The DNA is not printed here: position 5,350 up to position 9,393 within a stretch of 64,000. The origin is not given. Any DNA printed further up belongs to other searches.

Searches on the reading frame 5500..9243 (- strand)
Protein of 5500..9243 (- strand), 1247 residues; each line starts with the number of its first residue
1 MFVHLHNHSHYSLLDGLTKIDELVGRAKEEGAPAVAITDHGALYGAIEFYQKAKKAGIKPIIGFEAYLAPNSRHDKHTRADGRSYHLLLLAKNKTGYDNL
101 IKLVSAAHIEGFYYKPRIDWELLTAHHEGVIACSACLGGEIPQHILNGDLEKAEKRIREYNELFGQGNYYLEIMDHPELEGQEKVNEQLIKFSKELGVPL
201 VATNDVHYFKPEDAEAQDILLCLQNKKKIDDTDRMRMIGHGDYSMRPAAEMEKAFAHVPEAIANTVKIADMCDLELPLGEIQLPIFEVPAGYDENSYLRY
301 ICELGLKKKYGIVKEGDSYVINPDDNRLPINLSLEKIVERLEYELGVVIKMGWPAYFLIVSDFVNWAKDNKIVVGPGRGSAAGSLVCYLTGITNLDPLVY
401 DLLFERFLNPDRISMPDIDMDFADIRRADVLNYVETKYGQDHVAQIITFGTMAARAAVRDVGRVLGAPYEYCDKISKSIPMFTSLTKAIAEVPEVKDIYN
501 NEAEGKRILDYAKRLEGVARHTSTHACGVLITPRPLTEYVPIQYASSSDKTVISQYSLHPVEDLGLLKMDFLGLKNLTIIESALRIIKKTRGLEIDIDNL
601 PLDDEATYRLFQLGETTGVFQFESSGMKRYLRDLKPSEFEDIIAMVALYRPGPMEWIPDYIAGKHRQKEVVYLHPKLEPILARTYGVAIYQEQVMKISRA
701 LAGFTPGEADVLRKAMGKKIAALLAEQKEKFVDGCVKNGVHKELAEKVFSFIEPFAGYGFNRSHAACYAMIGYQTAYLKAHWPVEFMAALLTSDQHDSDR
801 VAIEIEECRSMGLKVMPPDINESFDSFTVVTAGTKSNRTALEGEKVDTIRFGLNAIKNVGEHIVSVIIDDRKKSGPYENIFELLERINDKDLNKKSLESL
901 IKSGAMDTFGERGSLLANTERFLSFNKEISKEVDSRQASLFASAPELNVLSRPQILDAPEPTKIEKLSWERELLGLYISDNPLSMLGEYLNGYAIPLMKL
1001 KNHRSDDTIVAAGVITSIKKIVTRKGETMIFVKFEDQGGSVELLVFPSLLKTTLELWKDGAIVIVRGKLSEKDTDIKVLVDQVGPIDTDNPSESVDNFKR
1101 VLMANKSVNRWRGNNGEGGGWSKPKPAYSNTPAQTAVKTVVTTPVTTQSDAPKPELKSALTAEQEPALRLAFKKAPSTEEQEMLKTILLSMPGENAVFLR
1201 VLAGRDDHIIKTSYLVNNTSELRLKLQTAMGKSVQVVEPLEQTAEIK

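Call 22: search_protein_families(library=pfam, max_evalue=0.001, proteins=[window:5500-9243:-])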
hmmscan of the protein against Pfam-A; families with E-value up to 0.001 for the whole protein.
window:5500-9243:- (1247 aa): 5 families
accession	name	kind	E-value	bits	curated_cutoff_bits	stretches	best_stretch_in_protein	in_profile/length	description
PF07733.18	DNA_pol3_alpha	-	2.8e-99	332.4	23.9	1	297-573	2-260/260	Bacterial DNA polymerase III alpha NTPase domain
PF17657.6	DNA_pol3_finger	-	1.6e-64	216.7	22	1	576-739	1-166/166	Bacterial DNA polymerase III alpha subunit finger domain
PF02811.25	PHP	-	1e-61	208.5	26.4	1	4-176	1-164/164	PHP domain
PF14579.12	HHH_6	-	2.5e-25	88.9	25.6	1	812-911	1-85/90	Helix-hairpin-helix motif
PF01336.31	tRNA_anti-codon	-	1.7e-10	41.1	27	1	1012-1083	4-72/75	OB-fold nucleic acid binding domain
